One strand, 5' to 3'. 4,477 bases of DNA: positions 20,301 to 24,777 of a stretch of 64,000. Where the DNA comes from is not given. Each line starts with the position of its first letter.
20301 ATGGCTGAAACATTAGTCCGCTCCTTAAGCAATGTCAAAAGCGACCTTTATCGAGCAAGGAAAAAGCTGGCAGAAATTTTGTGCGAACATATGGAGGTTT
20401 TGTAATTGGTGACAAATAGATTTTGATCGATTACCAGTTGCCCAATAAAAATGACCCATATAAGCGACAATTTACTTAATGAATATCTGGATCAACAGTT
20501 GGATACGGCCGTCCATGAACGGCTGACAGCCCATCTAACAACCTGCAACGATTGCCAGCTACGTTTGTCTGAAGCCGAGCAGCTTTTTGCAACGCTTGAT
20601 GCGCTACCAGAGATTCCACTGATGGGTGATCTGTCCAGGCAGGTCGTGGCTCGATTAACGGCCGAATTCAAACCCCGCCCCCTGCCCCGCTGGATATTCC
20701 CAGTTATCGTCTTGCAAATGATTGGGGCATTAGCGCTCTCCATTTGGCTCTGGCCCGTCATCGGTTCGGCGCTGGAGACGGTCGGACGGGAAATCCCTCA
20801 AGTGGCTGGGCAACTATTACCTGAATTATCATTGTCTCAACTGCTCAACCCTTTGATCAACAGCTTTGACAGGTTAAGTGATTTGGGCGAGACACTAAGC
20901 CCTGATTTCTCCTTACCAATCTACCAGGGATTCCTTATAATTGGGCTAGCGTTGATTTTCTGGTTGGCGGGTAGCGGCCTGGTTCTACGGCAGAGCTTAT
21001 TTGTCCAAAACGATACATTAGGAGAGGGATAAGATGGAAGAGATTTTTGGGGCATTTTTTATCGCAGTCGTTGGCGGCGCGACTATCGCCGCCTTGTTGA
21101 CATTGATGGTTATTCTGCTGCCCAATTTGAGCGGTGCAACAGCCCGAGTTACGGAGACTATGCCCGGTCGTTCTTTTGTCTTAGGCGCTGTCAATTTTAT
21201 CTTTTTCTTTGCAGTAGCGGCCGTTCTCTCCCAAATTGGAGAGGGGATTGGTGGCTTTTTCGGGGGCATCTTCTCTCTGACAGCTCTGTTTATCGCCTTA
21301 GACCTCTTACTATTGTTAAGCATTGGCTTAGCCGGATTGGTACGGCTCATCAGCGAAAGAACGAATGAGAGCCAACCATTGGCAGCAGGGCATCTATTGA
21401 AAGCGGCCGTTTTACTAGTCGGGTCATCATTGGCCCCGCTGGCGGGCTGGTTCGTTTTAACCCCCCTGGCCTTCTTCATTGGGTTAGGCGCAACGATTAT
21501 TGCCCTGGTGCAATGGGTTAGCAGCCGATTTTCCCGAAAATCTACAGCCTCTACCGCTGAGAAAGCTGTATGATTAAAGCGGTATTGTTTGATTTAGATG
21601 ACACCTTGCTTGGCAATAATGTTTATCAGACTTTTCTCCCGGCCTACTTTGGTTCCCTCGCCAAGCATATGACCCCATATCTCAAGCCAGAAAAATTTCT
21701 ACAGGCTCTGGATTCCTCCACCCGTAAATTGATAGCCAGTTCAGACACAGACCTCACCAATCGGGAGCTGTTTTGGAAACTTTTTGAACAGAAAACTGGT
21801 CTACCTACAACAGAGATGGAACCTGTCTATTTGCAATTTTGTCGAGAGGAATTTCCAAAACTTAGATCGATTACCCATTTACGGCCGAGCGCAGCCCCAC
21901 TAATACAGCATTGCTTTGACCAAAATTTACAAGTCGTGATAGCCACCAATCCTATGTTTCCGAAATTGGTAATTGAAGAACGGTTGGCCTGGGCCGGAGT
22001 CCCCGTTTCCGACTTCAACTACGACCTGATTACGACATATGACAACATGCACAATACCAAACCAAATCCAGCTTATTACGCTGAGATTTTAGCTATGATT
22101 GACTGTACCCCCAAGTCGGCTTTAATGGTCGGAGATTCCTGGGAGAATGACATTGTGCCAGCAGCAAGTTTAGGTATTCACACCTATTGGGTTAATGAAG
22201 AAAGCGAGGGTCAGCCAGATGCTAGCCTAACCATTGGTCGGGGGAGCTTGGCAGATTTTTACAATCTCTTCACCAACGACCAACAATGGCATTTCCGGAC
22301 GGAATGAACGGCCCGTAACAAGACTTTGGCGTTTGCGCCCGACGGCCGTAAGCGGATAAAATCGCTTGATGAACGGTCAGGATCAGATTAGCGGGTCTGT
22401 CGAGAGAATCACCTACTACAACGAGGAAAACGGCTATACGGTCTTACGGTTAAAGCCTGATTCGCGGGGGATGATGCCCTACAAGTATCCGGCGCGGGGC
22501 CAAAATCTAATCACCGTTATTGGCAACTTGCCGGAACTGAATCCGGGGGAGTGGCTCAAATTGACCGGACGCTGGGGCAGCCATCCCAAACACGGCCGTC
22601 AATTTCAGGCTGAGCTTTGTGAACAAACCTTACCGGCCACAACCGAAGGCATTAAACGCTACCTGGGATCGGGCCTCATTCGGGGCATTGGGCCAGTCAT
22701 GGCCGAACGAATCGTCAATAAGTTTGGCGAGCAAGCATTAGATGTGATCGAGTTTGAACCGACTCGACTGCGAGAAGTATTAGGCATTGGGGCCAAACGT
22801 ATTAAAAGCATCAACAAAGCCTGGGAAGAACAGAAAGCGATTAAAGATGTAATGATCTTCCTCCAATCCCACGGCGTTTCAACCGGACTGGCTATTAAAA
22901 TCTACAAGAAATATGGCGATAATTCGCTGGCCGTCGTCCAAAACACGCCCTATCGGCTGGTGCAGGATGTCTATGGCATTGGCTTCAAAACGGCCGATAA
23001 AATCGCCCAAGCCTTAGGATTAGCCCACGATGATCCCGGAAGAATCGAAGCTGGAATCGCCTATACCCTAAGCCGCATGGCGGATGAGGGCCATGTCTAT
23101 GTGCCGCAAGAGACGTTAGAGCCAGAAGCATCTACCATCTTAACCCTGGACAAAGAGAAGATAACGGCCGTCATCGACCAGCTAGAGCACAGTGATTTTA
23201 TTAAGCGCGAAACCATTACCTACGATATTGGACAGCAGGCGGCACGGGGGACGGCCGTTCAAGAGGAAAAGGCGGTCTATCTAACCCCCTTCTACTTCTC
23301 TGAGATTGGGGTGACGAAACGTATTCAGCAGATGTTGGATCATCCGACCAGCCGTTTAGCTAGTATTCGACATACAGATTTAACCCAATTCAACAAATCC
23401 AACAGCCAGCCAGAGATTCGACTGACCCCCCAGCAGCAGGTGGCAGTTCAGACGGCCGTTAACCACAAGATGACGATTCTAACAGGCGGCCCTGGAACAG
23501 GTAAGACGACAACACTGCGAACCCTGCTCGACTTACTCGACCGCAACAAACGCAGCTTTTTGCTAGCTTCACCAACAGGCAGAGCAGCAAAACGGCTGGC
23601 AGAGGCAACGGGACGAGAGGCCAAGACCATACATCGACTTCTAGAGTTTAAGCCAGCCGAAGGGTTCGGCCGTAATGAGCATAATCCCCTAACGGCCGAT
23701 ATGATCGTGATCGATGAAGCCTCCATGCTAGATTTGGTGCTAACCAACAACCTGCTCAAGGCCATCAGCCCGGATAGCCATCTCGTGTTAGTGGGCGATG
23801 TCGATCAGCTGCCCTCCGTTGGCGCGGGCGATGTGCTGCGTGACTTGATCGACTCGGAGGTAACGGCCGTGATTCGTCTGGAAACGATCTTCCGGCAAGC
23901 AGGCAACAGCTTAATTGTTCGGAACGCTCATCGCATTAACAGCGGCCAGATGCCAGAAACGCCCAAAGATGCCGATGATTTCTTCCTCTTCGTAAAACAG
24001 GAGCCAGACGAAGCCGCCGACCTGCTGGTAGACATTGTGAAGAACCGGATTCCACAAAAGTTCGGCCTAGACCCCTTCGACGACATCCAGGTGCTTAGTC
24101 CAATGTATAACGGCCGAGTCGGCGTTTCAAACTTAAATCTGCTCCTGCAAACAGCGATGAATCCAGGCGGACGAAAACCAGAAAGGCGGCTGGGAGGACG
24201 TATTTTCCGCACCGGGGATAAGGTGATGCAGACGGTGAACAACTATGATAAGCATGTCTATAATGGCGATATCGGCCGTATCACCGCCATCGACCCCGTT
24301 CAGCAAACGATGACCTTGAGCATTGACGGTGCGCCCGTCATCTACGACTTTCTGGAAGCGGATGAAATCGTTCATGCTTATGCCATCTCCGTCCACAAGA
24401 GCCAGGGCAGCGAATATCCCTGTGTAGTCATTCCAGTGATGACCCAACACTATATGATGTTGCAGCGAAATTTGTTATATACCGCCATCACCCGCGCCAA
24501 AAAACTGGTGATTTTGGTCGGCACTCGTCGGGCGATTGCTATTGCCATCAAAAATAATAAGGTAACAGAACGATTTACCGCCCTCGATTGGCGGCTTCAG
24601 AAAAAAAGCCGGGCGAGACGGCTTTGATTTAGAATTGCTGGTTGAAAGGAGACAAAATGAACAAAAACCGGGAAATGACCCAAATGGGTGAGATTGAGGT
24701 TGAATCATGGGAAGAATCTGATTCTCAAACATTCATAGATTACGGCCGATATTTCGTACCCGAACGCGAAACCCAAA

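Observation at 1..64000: Hyper-abundant palindrome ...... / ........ across the whole window (HIP-like element)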

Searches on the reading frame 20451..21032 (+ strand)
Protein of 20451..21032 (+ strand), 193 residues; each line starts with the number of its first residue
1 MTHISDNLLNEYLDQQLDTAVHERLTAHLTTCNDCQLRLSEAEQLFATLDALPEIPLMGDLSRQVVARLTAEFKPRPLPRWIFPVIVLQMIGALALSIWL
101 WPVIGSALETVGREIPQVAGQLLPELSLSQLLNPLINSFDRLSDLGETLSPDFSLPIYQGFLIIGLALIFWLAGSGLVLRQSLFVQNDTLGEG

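Call 65: search_protein_families(library=pfam, proteins=[window:20451-21032:+], max_evalue=0.0001)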
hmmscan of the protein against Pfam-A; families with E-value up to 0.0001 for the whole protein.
window:20451-21032:+ (193 aa): 1 family
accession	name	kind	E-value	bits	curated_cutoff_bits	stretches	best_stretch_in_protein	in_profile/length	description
PF13490.11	zf-HC2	-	1.4e-05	25.6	22.2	1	8-36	7-35/35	Putative zinc-finger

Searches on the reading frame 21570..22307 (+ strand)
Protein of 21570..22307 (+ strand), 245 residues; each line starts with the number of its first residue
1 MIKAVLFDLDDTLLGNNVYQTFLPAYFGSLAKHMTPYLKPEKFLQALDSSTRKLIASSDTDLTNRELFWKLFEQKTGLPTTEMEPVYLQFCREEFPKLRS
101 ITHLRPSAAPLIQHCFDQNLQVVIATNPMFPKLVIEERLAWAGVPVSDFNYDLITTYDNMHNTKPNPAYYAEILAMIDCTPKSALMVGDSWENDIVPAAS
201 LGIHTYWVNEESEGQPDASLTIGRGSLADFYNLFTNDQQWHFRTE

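Call 66: search_protein_families(library=pfam, proteins=[window:21570-22307:+], max_evalue=0.0001)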
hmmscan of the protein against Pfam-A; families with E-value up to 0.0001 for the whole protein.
window:21570-22307:+ (245 aa): 3 families
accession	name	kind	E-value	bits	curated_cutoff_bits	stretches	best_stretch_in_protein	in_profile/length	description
PF00702.32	Hydrolase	-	9e-14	52.7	26.4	1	2-202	1-191/191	haloacid dehalogenase-like hydrolase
PF13419.12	HAD_2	-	1.1e-12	48.8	23.8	1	5-208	1-178/178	Haloacid dehalogenase-like hydrolase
PF13242.12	Hydrolase_like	-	4.3e-10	39.8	22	1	164-217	4-57/75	HAD-hyrolase-like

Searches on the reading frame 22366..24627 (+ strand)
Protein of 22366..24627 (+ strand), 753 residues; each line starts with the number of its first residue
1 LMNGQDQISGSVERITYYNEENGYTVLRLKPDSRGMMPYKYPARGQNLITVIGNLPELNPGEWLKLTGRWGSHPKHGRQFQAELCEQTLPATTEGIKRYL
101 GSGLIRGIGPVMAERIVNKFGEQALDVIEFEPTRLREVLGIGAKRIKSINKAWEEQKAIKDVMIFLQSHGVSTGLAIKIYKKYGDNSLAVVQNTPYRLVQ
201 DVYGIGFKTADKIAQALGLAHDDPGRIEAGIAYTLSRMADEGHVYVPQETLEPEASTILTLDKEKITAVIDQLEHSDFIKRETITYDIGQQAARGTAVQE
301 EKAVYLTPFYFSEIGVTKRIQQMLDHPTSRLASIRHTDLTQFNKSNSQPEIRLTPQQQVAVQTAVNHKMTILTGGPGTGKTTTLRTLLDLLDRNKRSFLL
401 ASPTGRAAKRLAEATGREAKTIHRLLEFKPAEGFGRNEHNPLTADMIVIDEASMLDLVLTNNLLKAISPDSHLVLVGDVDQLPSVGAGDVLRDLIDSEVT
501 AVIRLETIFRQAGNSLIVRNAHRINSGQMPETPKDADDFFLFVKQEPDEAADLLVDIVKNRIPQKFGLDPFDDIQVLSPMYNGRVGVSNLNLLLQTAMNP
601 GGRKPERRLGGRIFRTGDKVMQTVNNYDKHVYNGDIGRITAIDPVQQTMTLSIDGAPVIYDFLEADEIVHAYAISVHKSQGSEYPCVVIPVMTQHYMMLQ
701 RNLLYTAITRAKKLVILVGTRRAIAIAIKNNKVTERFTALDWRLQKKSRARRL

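Call 6: search_protein_families(library=ncbifam, proteins=[window:22366-24627:+])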
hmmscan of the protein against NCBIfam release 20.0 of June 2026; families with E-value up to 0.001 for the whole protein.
window:22366-24627:+ (753 aa): 12 families
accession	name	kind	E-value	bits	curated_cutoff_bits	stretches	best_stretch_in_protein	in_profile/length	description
TIGR01448.2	helicase_RecD2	equivalog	1.5e-267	889.5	500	1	10-743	1-712/713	SF1B family DNA helicase RecD2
TIGR01447.1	recD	equivalog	3.5e-79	267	310.15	1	232-733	36-588/597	exodeoxyribonuclease V subunit alpha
NF008127.0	PRK10875.1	equivalog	5.5e-56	190.3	671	2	219-495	27-321/619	exodeoxyribonuclease V subunit alpha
TIGR02768.1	TraA_Ti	equivalog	3e-30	105.2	590.45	1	314-723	354-719/751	Ti-type conjugative transfer relaxase TraA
NF010464.0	PRK13889.1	subfamily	5.1e-20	71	1015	1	339-682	333-668/992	conjugal transfer relaxase TraA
NF010402.0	PRK13826.1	subfamily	1.5e-15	56.1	1317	1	351-727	380-745/1102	Dtr system oriT relaxase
TIGR02760.1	TraI_TIGR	equivalog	6e-09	33.9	929.85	1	346-524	1013-1193/1960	conjugative transfer relaxase/helicase TraI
NF010263.0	PRK13709.1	equivalog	7.9e-09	33.4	2212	1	353-512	969-1133/1752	conjugative transfer relaxase/helicase TraI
TIGR00376.1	TIGR00376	hypoth_equivalog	1.6e-07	30.2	348.9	1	336-416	146-223/639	IGHMBP2 family helicase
NF040671.1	PLuB_AAA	exception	6.8e-07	27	999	0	343-401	808-866/1256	PLuB system helicase-like protein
NF004069.0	PRK05580.2-1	equivalog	2.1e-05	23.2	767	1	242-401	15-161/612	primosomal protein N'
TIGR03819.1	heli_sec_ATPase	hypoth_equivalog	0.00023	20.5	373.15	1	314-397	122-208/340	TadA family conjugal transfer-associated ATPase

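Call 13: find_related_loci(query=window:22366-24627:+, collection=genome_contigs, flank=10000)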
Query window:22366-24627:+ (753 aa) in genome_contigs; peptide patterns used: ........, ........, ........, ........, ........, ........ (x = any residue, [..] = any of these).
106 stretches matched a pattern; 69 encode a relative of the query (tblastn E <= 1e-3); 69 distinct loci.
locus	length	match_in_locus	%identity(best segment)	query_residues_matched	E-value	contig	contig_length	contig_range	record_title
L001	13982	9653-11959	76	1-749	0e+0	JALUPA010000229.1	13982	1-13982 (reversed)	MAG: Ardenticatenaceae bacterium isolate S146_maxbin2_scaf2bin.202 S146_NODE_2018_length_13982_cov_3.915987, whole genom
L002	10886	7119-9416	73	7-746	0e+0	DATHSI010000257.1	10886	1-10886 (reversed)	MAG TPA_asm: Candidatus Sulfomarinibacteraceae bacterium isolate SMAG_U16047 k141_526189, whole genome shotgun sequence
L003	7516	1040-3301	74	6-746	0e+0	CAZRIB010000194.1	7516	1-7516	MAG TPA_asm: uncultured Ardenticatenaceae bacterium isolate SRP162660_co2_81 genome assembly, contig: NODE_6846_length_7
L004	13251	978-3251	73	7-745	0e+0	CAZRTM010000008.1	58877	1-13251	MAG TPA_asm: uncultured Ardenticatenaceae bacterium isolate SRP263527_co1_253 genome assembly, contig: NODE_328_length_5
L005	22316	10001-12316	73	2-746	0e+0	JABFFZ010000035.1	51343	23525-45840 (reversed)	MAG: Chloroflexota bacterium isolate CFX8 c_000000000035, whole genome shotgun sequence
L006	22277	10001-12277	75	2-746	0e+0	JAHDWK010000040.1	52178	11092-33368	MAG: Anaerolineae bacterium isolate CHL1 NODE_1368_length_52178_cov_207.956315, whole genome shotgun sequence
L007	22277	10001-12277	74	2-745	0e+0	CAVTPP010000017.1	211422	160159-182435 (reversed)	MAG: uncultured Chloroflexia bacterium isolate MFD03804.bin.2.153 genome assembly, contig: contig_9165, whole genome sho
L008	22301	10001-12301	73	2-746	0e+0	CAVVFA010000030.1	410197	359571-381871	MAG: uncultured Chloroflexia bacterium isolate MFD04716.bin.2.33 genome assembly, contig: contig_7699, whole genome shot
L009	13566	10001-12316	73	2-752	0e+0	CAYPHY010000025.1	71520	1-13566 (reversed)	MAG TPA_asm: uncultured Ardenticatenaceae bacterium isolate binchicken_co59_761 genome assembly, contig: NODE_429_length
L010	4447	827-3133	73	2-746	0e+0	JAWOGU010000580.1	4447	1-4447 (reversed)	MAG: Chloroflexota bacterium isolate CWP4-1.bin.112 k191_545494, whole genome shotgun sequence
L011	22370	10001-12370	71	2-746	0e+0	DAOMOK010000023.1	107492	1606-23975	MAG TPA_asm: Chloroflexota bacterium isolate AMR_MDS_5888 NODE_87_length_107492_cov_25.165920, whole genome shotgun sequ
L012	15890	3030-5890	76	5-746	0e+0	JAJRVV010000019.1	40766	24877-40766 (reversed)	MAG: Chloroflexota bacterium isolate Dive96_bin10.74 k141_476522, whole genome shotgun sequence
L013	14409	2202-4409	73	2-744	0e+0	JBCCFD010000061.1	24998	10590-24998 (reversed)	MAG: Chloroflexota bacterium isolate P01_B01_bin.122 k141_1539105_length_24998_cov_18.4628, whole genome shotgun sequenc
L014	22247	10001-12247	71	1-753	0e+0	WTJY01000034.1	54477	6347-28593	MAG: Anaerolineales bacterium isolate SS36427bin_1 NODE_56_length_54477_cov_26.381849, whole genome shotgun sequence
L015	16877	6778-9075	73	2-746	0e+0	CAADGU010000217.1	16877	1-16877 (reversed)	uncultured Chloroflexi bacterium isolate CFX4.fa.gz genome assembly, contig: k127_358084, whole genome shotgun sequence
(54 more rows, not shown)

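Call 28: find_encoding_contigs(protein=window:22366-24627:+, flank=10000, max_places=6)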
Protein window:22366-24627:+ (753 aa): no gene with exactly this product is on record in the collection.

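Call 48: find_homologous_proteins(query=window:22366-24627:+, max_evalue=1e-100)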
Query window:22366-24627:+ (753 aa): 7995 proteins with E <= 1e-100 among 8000 candidates; the best 120 are listed.
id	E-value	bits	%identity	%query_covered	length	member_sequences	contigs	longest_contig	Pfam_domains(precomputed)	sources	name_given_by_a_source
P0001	0.0e+0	1595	94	99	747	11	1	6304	PF13538.13,PF13086.13,PF14520.13,PF01443.25,PF13604.13,PF13245.13,PF23139.2,PF18335.8,PF13401.13,PF09848.16,PF14490.12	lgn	-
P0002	0.0e+0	1490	88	99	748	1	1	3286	PF13538.13,PF13086.13,PF14520.13,PF01443.25,PF13604.13,PF13245.13,PF23139.2,PF18335.8,PF13401.13,PF09848.16,PF14490.12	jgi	jgi:exodeoxyribonuclease V alpha subunit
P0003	0.0e+0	1487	88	99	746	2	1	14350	PF13086.13,PF00437.27,PF01443.25,PF13604.13,PF13245.13,PF23139.2,PF18335.8,PF13401.13,PF13538.13,PF14520.13,PF09848.16,PF14490.12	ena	-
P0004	0.0e+0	1468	86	99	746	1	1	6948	PF13538.13,PF13086.13,PF14520.13,PF00437.27,PF01443.25,PF13604.13,PF13245.13,PF23139.2,PF18335.8,PF13401.13,PF14490.12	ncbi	ncbi:MAG: ATP-dependent RecD-like DNA helicase [Candidatus Promineifilaceae bacterium]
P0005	0.0e+0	1467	88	99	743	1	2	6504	PF13538.13,PF13086.13,PF14520.13,PF01443.25,PF13604.13,PF13245.13,PF23139.2,PF18335.8,PF13401.13,PF09848.16,PF14490.12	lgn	-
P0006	0.0e+0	1457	86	99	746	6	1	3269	PF13538.13,PF13086.13,PF14520.13,PF01443.25,PF13604.13,PF13245.13,PF23139.2,PF18335.8,PF13401.13,PF14490.12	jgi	jgi:exodeoxyribonuclease V alpha subunit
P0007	0.0e+0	1320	78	99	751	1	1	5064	PF13538.13,PF13086.13,PF14520.13,PF01443.25,PF13604.13,PF13245.13,PF23139.2,PF18335.8,PF13401.13,PF14490.12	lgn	-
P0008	0.0e+0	1315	78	98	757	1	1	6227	PF13538.13,PF13086.13,PF14520.13,PF01443.25,PF13604.13,PF13245.13,PF23139.2,PF18335.8,PF13401.13,PF09848.16,PF14490.12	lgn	-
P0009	0.0e+0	1314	77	99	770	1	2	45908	PF13538.13,PF13086.13,PF14520.13,PF01443.25,PF13604.13,PF13245.13,PF23139.2,PF18335.8,PF13401.13,PF14490.12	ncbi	-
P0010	0.0e+0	1313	77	99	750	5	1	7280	PF13538.13,PF13086.13,PF14520.13,PF01443.25,PF13604.13,PF13245.13,PF23139.2,PF18335.8,PF13401.13,PF14490.12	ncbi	-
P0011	0.0e+0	1309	77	98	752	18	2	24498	PF13538.13,PF13086.13,PF14520.13,PF01443.25,PF13604.13,PF13245.13,PF23139.2,PF18335.8,PF13401.13,PF09848.16,PF14490.12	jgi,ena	jgi:exodeoxyribonuclease V alpha subunit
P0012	0.0e+0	1307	75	98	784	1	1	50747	PF13538.13,PF13086.13,PF14520.13,PF01443.25,PF13604.13,PF13245.13,PF23139.2,PF18335.8,PF13401.13,PF09848.16,PF14490.12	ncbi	-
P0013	0.0e+0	1305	78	98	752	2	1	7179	PF13538.13,PF13086.13,PF14520.13,PF01443.25,PF13604.13,PF13245.13,PF23139.2,PF18335.8,PF13401.13,PF14490.12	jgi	jgi:exodeoxyribonuclease V alpha subunit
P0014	0.0e+0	1303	77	98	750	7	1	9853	PF13538.13,PF13086.13,PF14520.13,PF01443.25,PF13604.13,PF13245.13,PF23139.2,PF18335.8,PF13401.13,PF14490.12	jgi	jgi:exodeoxyribonuclease V alpha subunit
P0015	0.0e+0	1299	76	99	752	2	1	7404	PF13538.13,PF13086.13,PF14520.13,PF01443.25,PF13604.13,PF13245.13,PF23139.2,PF18335.8,PF13401.13,PF14490.12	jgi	-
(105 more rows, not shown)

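Call 49: find_encoding_contigs(protein=P0001, flank=10000, max_places=3)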
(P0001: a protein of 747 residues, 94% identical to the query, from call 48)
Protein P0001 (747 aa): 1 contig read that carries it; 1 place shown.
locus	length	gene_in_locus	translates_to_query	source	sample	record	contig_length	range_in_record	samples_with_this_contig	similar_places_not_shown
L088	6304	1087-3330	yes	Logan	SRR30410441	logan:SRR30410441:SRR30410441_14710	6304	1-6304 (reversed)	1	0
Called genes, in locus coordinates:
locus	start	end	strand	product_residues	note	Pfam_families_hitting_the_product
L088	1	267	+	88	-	?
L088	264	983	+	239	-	PF00702:Hydrolase, PF13419:HAD_2, PF13242:Hydrolase_like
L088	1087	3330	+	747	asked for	PF23139:OB_YrrC, PF14490:HHH_RecD2, PF13086:AAA_11 (weak), PF13604:AAA_30, PF01443:Viral_helicase1 (weak), PF13245:AAA_19, PF18335:SH3_13, PF13538:UvrD_C_2, +3 more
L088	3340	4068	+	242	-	PF13489:Methyltransf_23, PF13847:Methyltransf_31, PF08241:Methyltransf_11, PF08242:Methyltransf_12, PF13649:Methyltransf_25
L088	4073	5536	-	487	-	PF01590:GAF (weak), PF13185:GAF_2, PF13492:GAF_3 (weak), PF07730:HisKA_3, PF02518:HATPase_c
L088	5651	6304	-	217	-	?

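Call 50: find_encoding_contigs(protein=P0003, flank=10000, max_places=3)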
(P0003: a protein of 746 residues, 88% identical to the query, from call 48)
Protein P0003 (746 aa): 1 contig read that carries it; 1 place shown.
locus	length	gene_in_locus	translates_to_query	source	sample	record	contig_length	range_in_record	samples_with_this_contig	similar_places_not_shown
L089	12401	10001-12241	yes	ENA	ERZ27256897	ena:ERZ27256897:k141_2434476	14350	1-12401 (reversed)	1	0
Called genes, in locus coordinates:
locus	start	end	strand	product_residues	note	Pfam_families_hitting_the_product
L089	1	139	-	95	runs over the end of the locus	PF02597:ThiS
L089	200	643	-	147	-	PF14464:Prok-JAB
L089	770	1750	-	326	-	PF00291:PALP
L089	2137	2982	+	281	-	-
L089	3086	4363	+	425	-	PF07690:MFS_1, PF13347:MFS_2, PF07690:MFS_1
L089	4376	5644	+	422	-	PF00027:cNMP_binding, PF00512:HisKA (weak), PF13581:HATPase_c_2, PF02518:HATPase_c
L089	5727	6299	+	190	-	PF07638:Sigma70_ECF (faint), PF04542:Sigma70_r2, PF08281:Sigma70_r4_2, PF04545:Sigma70_r4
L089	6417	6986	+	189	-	PF13490:zf-HC2 (weak)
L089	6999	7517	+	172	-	-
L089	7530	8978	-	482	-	PF20042:DUF6444, PF13005:zf-IS66 (weak), PF03050:DDE_Tnp_IS66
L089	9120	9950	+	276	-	-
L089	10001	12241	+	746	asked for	PF23139:OB_YrrC, PF14520:HHH_5 (weak), PF14490:HHH_RecD2, PF13604:AAA_30, PF13245:AAA_19, PF13401:AAA_22, PF18335:SH3_13, PF13538:UvrD_C_2, +4 more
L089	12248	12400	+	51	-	?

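Call 51: find_encoding_contigs(protein=P0004, flank=10000, max_places=3)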
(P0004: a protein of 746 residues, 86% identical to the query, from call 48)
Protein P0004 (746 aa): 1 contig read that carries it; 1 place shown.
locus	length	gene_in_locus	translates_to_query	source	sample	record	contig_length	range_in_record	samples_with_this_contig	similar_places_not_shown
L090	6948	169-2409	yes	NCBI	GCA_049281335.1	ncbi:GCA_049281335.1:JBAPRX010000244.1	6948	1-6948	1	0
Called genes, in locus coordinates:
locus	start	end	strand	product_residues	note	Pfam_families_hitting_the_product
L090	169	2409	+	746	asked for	PF23139:OB_YrrC, PF14520:HHH_5 (weak), PF14490:HHH_RecD2, PF00437:T2SSE (weak), PF13604:AAA_30, PF13245:AAA_19, PF18335:SH3_13, PF13538:UvrD_C_2, +3 more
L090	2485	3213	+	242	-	PF13489:Methyltransf_23, PF13649:Methyltransf_25, PF13847:Methyltransf_31, PF08241:Methyltransf_11, PF08242:Methyltransf_12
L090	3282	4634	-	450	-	PF01590:GAF, PF13185:GAF_2, PF13492:GAF_3, PF07730:HisKA_3, PF02518:HATPase_c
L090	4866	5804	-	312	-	PF04227:Indigoidine_A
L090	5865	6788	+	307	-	-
